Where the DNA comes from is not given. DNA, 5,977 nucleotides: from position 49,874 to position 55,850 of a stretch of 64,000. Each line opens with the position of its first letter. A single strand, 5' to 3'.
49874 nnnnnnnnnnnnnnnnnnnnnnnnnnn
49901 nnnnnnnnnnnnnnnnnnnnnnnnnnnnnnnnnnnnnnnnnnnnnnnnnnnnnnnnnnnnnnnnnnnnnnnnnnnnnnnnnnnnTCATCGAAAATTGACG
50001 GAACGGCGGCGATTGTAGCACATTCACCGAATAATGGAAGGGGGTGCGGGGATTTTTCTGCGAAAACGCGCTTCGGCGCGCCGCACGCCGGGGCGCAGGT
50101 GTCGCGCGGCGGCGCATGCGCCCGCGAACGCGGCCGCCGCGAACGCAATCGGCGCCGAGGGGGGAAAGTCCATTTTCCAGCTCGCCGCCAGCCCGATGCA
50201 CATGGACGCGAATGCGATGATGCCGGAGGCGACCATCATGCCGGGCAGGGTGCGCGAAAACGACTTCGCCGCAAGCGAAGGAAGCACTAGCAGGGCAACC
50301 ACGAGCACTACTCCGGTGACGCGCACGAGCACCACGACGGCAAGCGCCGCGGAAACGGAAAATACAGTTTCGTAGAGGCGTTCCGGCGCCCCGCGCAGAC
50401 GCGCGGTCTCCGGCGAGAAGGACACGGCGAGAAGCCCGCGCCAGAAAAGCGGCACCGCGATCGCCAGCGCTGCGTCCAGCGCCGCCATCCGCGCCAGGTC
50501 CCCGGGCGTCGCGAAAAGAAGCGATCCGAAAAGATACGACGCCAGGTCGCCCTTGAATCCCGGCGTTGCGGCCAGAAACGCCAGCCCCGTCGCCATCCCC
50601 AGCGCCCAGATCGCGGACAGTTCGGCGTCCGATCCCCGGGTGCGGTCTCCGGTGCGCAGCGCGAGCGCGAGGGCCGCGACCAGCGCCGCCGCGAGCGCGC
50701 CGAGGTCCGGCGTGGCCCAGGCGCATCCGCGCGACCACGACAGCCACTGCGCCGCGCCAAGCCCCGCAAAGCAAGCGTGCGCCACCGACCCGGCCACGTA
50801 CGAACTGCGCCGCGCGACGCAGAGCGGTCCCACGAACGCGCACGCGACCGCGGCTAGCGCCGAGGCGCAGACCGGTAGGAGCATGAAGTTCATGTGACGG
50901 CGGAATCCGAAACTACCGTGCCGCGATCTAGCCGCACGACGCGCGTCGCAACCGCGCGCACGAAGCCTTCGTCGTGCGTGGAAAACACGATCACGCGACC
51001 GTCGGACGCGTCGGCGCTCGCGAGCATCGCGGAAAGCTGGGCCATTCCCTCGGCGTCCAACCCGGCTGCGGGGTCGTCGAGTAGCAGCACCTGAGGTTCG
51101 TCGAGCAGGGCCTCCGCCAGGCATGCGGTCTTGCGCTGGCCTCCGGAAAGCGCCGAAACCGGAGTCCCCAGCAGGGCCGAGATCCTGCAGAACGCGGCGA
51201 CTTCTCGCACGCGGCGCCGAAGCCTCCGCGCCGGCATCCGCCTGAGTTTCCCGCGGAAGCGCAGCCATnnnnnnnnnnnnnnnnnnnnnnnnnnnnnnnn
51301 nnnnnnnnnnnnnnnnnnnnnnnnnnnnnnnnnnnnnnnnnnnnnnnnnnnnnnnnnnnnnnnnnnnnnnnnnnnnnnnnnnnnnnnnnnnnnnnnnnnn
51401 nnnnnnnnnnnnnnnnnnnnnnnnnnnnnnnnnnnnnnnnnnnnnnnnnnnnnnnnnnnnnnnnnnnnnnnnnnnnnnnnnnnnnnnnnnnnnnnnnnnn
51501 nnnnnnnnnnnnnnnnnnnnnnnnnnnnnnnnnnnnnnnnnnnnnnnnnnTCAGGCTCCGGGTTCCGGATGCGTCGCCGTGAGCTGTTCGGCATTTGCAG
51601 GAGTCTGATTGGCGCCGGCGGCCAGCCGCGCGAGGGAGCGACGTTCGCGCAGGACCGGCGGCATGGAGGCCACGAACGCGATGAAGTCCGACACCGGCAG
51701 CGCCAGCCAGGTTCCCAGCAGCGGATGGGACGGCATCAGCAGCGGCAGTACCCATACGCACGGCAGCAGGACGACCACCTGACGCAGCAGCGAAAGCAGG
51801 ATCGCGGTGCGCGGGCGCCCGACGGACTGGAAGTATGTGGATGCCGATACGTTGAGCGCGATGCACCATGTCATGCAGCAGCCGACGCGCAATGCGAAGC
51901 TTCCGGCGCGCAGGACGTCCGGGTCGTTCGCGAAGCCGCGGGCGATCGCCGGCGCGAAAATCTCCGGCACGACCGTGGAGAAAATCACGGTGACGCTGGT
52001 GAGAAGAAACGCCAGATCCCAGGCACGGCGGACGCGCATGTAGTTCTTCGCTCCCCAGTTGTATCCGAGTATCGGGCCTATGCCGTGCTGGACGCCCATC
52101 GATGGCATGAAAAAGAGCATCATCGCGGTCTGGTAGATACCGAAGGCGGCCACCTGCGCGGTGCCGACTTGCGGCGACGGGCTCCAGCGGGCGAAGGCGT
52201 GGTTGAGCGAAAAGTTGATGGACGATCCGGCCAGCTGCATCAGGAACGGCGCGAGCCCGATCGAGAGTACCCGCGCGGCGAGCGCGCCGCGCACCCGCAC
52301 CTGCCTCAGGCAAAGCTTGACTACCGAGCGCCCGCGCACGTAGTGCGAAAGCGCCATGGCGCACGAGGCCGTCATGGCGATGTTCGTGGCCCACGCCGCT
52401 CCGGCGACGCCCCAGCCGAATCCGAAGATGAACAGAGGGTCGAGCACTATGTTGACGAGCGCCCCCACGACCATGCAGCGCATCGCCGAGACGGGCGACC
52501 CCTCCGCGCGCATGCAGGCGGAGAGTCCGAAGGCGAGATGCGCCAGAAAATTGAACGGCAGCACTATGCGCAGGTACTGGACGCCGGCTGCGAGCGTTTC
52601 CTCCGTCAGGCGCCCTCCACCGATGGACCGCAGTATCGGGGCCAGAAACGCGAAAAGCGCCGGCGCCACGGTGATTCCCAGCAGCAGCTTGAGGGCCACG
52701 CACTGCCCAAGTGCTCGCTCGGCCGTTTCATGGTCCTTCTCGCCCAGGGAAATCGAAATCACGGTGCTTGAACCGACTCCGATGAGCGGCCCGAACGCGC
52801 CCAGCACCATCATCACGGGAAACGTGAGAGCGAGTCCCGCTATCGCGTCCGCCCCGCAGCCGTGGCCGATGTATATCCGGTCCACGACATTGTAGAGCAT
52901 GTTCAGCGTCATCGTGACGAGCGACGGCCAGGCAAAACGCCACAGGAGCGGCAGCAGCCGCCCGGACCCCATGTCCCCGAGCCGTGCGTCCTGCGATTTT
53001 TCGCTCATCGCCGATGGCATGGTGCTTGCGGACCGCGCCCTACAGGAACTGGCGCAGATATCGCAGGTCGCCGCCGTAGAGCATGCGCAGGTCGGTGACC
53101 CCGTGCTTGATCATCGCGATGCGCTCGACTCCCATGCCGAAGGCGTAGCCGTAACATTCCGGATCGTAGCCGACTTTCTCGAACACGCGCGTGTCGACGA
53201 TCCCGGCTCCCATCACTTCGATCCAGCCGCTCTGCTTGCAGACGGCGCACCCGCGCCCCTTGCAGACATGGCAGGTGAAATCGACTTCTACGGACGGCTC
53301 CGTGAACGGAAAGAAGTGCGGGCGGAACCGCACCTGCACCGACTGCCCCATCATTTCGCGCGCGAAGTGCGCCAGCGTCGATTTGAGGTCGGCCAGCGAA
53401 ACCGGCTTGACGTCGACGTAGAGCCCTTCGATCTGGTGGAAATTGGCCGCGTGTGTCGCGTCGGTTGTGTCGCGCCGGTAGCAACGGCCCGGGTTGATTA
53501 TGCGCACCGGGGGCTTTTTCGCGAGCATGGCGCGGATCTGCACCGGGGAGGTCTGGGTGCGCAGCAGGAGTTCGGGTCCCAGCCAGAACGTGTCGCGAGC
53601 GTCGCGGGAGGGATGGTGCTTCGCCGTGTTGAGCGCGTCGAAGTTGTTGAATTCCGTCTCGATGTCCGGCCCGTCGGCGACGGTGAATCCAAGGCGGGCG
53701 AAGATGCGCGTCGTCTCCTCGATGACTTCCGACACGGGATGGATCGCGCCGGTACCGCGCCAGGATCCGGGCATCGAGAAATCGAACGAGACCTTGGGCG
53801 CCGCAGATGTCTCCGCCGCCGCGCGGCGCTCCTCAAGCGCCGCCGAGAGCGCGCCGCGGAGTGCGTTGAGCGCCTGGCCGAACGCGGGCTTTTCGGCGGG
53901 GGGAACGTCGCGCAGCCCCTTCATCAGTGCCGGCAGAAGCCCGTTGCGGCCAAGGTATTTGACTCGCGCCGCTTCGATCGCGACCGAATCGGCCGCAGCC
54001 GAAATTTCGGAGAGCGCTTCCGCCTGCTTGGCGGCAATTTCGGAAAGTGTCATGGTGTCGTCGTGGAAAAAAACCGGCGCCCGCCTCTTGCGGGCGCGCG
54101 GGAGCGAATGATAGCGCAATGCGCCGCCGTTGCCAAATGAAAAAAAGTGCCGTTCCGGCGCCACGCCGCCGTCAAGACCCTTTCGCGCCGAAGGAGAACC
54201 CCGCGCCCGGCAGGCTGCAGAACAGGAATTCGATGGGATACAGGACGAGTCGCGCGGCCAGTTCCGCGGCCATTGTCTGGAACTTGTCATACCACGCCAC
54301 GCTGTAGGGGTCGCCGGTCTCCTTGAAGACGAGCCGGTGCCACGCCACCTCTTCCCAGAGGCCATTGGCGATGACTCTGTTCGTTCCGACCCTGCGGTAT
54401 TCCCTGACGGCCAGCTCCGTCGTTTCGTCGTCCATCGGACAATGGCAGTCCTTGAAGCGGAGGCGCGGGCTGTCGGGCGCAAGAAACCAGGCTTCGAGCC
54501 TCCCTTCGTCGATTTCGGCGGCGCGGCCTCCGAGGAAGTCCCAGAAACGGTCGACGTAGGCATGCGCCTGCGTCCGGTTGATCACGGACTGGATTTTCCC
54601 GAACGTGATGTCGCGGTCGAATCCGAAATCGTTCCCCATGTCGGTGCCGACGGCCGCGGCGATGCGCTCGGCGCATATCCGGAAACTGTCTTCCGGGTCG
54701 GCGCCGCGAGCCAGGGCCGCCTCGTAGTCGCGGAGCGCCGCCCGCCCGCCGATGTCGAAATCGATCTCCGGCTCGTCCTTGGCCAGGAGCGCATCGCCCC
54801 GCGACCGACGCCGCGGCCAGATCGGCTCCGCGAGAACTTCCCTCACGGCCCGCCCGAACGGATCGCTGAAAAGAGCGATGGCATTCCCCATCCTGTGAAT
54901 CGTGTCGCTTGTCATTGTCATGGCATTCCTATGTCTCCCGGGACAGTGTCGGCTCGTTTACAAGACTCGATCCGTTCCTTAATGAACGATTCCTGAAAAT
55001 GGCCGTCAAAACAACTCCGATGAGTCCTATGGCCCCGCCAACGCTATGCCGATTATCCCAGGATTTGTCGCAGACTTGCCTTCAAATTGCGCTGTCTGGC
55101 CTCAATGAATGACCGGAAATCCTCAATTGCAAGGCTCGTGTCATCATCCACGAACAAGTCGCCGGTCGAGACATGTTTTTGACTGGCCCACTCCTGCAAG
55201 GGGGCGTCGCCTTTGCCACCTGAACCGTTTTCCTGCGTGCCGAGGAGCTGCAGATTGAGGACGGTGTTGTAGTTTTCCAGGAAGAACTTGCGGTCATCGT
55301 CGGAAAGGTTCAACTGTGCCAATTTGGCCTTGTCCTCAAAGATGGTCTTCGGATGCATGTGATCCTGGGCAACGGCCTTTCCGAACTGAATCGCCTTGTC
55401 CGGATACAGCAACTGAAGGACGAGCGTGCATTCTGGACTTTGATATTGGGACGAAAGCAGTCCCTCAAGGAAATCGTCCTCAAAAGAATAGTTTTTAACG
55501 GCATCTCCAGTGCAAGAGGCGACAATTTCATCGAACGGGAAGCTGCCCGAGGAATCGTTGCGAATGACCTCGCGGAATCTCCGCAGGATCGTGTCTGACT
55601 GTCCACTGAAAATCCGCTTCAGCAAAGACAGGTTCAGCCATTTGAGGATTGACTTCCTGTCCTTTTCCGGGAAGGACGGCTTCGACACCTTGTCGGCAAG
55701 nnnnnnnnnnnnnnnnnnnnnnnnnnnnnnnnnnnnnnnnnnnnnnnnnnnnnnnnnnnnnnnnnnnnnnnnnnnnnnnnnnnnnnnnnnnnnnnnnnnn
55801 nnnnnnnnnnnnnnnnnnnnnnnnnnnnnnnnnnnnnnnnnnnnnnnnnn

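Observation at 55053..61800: AT-richer defense island: GmrSD-like type IV enzyme, W-repeat ORF, decayed AAA ATPase, repeat array, McrBC-like pair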

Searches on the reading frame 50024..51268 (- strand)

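Call 91: search_protein_families(library=pfam, proteins=[window:50024-51268:-], max_evalue=0.0001)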
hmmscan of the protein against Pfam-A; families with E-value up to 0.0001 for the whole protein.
window:50024-51268:- (414 aa): 1 family
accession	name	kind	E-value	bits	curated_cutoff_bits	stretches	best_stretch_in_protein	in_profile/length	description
PF00950.22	ABC-3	-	3.8e-46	158.1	20.1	1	126-380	2-249/258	ABC 3 transport family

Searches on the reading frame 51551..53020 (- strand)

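Call 91: search_protein_families(library=pfam, proteins=[window:51551-53020:-], max_evalue=0.0001)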
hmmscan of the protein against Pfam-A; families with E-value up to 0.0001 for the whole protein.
window:51551-53020:- (489 aa): 1 family
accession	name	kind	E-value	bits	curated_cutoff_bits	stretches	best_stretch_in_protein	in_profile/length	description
PF01554.23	MatE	-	2.7e-40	138.1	24.9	2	32-196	1-161/161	MatE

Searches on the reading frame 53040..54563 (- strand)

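Call 5: search_protein_families(library=pfam, proteins=[window:53040-54563:-], max_evalue=0.01)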
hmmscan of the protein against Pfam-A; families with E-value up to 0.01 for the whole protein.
window:53040-54563:- (507 aa): 2 families
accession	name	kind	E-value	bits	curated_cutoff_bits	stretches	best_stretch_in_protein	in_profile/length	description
PF01409.25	tRNA-synt_2d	-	7.5e-91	304.4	19.8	1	260-506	2-246/246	tRNA synthetases class II core domain (F)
PF02912.23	Phe_tRNA-synt_N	-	6.3e-20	71.4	22.3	1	192-254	2-64/69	Aminoacyl tRNA synthetase class II, N-terminal domain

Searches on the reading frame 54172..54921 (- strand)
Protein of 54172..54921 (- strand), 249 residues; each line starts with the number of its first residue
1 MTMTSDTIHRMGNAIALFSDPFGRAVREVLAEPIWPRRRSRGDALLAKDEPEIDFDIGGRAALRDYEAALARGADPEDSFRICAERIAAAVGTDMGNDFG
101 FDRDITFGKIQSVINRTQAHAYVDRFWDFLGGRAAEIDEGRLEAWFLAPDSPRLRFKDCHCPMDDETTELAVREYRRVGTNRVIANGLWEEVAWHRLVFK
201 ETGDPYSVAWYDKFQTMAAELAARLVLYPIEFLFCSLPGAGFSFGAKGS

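Call 5: search_protein_families(library=pfam, proteins=[window:54172-54921:-], max_evalue=0.01)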
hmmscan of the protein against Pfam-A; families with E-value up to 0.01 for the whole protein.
window:54172-54921:- (249 aa): 0 families

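Call 6: search_protein_families(library=padloc, proteins=[window:54172-54921:-], max_evalue=0.01)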
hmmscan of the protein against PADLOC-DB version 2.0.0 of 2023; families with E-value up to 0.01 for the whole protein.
window:54172-54921:- (249 aa): 0 families

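Call 12: search_protein_families(library=ncbifam, proteins=[window:54172-54921:-], max_evalue=0.01)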
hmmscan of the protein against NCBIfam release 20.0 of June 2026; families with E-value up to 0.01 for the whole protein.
window:54172-54921:- (249 aa): 0 families

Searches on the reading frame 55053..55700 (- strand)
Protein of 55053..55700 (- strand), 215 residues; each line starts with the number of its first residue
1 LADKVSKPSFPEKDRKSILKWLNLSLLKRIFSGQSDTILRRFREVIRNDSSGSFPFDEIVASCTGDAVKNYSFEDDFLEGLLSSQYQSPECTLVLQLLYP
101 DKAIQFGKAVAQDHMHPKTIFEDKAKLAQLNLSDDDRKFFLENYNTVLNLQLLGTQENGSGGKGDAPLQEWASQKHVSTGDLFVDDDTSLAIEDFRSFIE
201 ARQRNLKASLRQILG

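Call 11: search_protein_families(library=pfam, proteins=[window:55053-55700:-], max_evalue=5)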
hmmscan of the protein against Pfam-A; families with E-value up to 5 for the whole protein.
window:55053-55700:- (215 aa): 2 families
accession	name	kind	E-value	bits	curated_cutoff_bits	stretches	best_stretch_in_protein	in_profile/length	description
PF07510.16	GmrSD_C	-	0.015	15.6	23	1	103-206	37-135/138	GmrSD restriction endonucleases, C-terminal domain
PF25401.1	PH_27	-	0.19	12.5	27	1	100-160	46-105/110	Kinetoplastid PH-like domain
